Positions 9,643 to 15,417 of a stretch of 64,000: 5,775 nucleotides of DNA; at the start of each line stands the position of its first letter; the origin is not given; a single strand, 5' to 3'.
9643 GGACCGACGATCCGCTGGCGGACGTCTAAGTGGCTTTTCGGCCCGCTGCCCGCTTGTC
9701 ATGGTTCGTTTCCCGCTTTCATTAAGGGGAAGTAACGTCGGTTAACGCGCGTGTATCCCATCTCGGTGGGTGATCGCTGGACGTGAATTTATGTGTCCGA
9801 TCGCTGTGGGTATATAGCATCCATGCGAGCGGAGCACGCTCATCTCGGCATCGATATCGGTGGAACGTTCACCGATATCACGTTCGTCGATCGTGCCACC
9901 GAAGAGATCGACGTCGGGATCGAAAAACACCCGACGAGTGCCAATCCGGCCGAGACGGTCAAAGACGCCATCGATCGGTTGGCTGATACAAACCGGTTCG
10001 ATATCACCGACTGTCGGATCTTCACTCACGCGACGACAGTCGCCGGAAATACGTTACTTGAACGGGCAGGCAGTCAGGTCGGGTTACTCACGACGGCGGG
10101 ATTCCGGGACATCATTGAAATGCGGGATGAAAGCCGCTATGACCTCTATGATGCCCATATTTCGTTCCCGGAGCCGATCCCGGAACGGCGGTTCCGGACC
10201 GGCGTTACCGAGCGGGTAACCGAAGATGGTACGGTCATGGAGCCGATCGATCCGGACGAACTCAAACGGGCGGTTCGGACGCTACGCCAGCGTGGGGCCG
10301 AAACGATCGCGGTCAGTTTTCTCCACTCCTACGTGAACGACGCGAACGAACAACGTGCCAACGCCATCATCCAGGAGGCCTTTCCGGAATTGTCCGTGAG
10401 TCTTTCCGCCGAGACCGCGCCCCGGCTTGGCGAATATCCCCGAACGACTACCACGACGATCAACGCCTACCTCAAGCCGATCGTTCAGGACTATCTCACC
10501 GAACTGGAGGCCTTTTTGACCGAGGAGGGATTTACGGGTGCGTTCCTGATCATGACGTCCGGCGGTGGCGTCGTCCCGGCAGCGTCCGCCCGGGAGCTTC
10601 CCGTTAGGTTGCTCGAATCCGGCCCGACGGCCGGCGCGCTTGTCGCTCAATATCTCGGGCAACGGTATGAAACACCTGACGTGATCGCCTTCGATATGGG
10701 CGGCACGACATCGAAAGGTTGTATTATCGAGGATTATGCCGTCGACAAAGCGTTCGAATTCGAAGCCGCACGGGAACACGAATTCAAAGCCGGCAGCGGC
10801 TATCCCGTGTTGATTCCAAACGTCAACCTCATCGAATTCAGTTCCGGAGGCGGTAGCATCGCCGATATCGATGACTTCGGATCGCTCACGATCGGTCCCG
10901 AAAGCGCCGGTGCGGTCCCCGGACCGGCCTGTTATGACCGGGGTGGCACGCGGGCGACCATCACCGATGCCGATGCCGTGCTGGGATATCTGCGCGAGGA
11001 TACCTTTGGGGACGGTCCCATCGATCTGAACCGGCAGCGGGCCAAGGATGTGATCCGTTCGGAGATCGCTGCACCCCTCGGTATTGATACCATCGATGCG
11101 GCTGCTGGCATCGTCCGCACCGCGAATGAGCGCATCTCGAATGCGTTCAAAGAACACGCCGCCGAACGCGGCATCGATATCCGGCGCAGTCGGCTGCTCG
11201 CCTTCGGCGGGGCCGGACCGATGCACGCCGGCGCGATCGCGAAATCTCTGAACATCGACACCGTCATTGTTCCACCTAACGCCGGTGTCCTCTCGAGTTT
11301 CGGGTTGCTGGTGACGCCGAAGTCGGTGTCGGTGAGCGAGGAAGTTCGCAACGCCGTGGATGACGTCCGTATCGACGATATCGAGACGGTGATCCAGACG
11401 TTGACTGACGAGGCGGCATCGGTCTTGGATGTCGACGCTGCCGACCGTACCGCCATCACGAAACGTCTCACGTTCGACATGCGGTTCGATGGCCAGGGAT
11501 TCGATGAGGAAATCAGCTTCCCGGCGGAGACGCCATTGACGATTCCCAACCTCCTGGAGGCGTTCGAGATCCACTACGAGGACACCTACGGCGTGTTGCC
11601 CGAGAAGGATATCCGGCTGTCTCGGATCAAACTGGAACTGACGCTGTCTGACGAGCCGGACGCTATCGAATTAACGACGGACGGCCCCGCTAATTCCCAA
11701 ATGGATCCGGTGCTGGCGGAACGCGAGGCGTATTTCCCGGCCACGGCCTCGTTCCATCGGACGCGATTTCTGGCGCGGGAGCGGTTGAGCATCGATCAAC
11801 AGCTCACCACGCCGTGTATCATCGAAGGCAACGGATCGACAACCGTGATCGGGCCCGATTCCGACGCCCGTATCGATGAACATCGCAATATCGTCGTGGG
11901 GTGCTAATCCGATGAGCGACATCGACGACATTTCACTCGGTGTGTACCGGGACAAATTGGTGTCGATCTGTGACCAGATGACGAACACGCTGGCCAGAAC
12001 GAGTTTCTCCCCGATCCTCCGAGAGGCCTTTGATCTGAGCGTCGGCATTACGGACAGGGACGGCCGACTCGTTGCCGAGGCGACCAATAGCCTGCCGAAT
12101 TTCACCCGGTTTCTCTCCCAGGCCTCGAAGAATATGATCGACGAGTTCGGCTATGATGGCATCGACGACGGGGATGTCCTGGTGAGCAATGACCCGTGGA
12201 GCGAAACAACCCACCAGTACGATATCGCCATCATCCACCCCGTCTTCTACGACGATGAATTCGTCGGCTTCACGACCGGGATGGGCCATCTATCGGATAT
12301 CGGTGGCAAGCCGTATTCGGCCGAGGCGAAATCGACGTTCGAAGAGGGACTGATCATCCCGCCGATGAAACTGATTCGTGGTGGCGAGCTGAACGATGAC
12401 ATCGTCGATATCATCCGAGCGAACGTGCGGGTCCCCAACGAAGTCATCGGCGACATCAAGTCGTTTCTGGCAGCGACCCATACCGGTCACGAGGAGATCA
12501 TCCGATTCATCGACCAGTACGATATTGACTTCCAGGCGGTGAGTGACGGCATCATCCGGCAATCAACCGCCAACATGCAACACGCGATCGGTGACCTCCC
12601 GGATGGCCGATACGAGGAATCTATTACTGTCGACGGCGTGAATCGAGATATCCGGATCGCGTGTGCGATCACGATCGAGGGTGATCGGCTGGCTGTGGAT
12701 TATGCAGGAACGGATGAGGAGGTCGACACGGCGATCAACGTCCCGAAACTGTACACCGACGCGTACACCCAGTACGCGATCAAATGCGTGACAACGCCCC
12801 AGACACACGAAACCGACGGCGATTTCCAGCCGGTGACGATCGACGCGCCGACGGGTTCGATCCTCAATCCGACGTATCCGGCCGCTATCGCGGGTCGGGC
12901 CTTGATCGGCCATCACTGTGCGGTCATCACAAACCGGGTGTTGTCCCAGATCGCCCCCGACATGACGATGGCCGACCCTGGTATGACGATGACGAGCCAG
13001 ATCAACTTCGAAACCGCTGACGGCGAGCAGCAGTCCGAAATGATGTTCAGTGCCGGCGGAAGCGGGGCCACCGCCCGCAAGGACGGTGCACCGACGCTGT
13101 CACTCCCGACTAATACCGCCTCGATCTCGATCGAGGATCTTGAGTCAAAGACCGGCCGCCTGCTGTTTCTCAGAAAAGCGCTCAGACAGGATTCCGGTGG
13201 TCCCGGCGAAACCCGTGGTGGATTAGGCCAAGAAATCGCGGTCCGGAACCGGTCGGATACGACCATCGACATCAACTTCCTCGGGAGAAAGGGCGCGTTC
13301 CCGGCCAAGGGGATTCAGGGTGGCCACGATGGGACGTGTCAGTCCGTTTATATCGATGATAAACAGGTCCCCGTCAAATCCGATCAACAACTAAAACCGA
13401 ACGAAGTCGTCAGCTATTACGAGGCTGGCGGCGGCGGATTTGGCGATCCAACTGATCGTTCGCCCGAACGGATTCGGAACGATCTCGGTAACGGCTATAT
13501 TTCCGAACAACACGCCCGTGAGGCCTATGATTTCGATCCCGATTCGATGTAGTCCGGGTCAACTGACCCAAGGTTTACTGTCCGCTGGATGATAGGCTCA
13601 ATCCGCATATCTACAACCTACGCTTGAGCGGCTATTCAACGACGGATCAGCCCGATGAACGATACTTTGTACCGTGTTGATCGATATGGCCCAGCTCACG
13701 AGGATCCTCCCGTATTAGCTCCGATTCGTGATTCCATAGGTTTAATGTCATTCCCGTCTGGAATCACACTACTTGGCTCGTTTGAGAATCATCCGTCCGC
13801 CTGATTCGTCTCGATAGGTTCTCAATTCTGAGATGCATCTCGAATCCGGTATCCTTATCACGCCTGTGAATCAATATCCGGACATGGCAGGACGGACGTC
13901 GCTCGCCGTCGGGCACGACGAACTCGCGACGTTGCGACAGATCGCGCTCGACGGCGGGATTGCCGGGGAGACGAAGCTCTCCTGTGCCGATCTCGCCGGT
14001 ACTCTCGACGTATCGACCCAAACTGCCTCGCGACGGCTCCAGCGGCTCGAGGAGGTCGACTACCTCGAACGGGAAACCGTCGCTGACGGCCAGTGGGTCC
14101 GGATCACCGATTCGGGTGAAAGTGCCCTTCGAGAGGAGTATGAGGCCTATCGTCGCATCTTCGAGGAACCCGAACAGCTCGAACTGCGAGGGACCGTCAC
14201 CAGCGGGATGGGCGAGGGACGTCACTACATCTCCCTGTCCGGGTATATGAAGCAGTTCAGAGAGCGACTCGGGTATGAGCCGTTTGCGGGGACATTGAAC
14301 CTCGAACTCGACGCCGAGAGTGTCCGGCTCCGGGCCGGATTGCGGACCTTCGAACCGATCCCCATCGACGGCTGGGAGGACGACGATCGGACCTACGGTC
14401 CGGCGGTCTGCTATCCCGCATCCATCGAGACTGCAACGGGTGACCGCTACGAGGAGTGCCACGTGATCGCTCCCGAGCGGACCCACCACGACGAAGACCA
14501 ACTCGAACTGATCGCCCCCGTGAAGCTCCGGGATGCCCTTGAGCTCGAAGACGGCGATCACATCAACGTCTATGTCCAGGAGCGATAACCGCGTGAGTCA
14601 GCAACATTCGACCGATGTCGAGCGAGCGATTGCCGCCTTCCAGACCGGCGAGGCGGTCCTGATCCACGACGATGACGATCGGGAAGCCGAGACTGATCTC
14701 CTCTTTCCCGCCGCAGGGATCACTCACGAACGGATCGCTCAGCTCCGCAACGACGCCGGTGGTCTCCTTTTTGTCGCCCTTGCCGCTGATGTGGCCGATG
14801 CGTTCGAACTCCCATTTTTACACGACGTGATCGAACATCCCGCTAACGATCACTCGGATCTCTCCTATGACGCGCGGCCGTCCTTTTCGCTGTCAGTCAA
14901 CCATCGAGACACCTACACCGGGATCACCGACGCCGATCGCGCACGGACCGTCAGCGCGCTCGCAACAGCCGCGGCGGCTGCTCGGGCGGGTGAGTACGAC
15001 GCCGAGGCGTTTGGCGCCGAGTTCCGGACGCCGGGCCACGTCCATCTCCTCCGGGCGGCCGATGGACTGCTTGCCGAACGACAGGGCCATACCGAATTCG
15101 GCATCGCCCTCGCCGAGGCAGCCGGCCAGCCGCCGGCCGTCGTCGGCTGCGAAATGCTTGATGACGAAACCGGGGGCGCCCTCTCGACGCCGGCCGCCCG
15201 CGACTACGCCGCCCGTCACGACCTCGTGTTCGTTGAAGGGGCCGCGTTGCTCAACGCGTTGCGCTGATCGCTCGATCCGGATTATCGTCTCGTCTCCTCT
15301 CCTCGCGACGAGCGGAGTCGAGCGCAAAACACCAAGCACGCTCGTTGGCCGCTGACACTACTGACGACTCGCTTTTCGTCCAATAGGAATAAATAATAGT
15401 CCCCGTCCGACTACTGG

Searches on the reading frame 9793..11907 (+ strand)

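Call 32: search_protein_families(library=pfam, proteins=[window:9793-11907:+], max_evalue=0.00001)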
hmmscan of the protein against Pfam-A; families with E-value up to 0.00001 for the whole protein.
window:9793-11907:+ (704 aa): 3 families
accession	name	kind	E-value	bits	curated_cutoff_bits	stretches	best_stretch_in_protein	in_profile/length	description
PF01968.24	Hydantoinase_A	-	8.1e-80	268.6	22.9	1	217-507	1-284/291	Hydantoinase/oxoprolinase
PF05378.19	Hydant_A_N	-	4.5e-43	147.5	25.2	1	18-196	2-175/176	Hydantoinase/oxoprolinase N-terminal region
PF19278.4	Hydant_A_C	-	5.7e-10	39.3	21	1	528-698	12-186/193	Hydantoinase/oxoprolinase C-terminal domain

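Call 63: search_protein_families(library=ncbifam, proteins=[window:9793-11907:+], max_evalue=1e-10)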
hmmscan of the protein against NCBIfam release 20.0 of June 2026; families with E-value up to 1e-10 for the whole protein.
window:9793-11907:+ (704 aa): 3 families
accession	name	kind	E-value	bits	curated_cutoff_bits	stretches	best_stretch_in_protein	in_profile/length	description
NF050156.1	CapLactmsAlpCapA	equivalog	1e-127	427.3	1000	1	18-697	3-680/689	caprolactamase subunit alpha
NF042975.2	AcphenoCarb_ApcC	equivalog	3.1e-82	276.9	1500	1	18-699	11-706/733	acetophenone carboxylase subunit gamma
NF042960.1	AcphenoCarb_ApcA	equivalog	4e-57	193.9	1250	1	19-699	5-652/658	acetophenone carboxylase subunit alpha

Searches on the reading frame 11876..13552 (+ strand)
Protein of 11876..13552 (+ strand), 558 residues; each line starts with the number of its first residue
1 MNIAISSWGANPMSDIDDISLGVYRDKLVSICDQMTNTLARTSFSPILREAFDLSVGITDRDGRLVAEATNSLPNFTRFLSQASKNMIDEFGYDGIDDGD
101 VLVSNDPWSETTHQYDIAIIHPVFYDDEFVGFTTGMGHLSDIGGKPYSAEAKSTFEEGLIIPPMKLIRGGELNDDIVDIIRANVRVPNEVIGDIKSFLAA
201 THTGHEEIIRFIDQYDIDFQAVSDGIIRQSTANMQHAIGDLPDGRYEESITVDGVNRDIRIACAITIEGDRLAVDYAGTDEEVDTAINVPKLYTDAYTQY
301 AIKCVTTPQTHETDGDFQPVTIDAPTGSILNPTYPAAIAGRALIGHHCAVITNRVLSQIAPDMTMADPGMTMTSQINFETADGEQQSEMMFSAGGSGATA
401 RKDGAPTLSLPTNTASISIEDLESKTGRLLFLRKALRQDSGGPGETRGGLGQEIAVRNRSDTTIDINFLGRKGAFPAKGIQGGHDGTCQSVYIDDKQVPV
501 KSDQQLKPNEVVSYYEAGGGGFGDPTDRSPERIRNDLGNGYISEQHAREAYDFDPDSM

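Call 32: search_protein_families(library=pfam, proteins=[window:11876-13552:+], max_evalue=0.00001)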
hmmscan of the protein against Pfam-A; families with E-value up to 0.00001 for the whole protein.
window:11876-13552:+ (558 aa): 1 family
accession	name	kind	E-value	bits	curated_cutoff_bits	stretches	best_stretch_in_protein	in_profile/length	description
PF02538.19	Hydantoinase_B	-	1.2e-129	433.6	26.8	1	17-525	1-519/519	Hydantoinase B/oxoprolinase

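Call 63: search_protein_families(library=ncbifam, proteins=[window:11876-13552:+], max_evalue=1e-10)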
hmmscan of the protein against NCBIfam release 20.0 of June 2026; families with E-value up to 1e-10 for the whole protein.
window:11876-13552:+ (558 aa): 2 families
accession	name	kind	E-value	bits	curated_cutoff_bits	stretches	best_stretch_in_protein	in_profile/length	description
NF050157.1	CapLactmsBetCapB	equivalog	5.3e-59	200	1000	1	16-552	1-556/577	caprolactamase subunit beta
NF042976.1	AcphenoCarb_ApcD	equivalog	4.4e-31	107.9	1500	1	31-452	44-483/685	acetophenone carboxylase subunit delta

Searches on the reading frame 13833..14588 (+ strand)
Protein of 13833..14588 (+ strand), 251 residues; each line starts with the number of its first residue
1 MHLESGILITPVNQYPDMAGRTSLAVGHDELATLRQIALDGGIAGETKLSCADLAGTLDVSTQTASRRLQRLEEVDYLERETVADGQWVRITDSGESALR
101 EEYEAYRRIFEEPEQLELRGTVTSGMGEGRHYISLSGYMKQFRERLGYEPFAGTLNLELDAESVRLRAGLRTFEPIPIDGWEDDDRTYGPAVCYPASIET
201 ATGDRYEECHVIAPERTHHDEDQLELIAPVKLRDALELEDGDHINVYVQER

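Call 4: search_protein_families(library=pfam, proteins=[window:13833-14588:+], max_evalue=0.001)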
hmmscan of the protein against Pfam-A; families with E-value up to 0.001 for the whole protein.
window:13833-14588:+ (251 aa): 5 families
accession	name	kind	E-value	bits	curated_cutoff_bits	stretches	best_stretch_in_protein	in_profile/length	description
PF01982.22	CTP-dep_RFKase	-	4.5e-45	153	25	1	122-248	1-121/121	Domain of unknown function DUF120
PF12802.13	MarR_2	-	2.2e-05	25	27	1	47-84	18-56/61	MarR family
PF25213.1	HVO_A0261_N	-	2.2e-05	24.7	35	1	48-106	24-77/86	HVO_A0261 N-terminal domain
PF12840.13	HTH_20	-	0.0004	20.7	27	1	44-76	14-46/51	Helix-turn-helix domain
PF13412.12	HTH_24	-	0.00059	19.8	21.9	0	48-77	17-46/48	Winged helix-turn-helix DNA-binding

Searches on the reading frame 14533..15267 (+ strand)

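Call 4: search_protein_families(library=pfam, proteins=[window:14533-15267:+], max_evalue=0.001)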
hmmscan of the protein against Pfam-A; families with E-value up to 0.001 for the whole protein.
window:14533-15267:+ (244 aa): 1 family
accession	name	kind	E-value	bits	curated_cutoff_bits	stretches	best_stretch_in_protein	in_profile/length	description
PF00926.24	DHBP_synthase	-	4.7e-53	180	26.4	1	30-240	1-189/191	3,4-dihydroxy-2-butanone 4-phosphate synthase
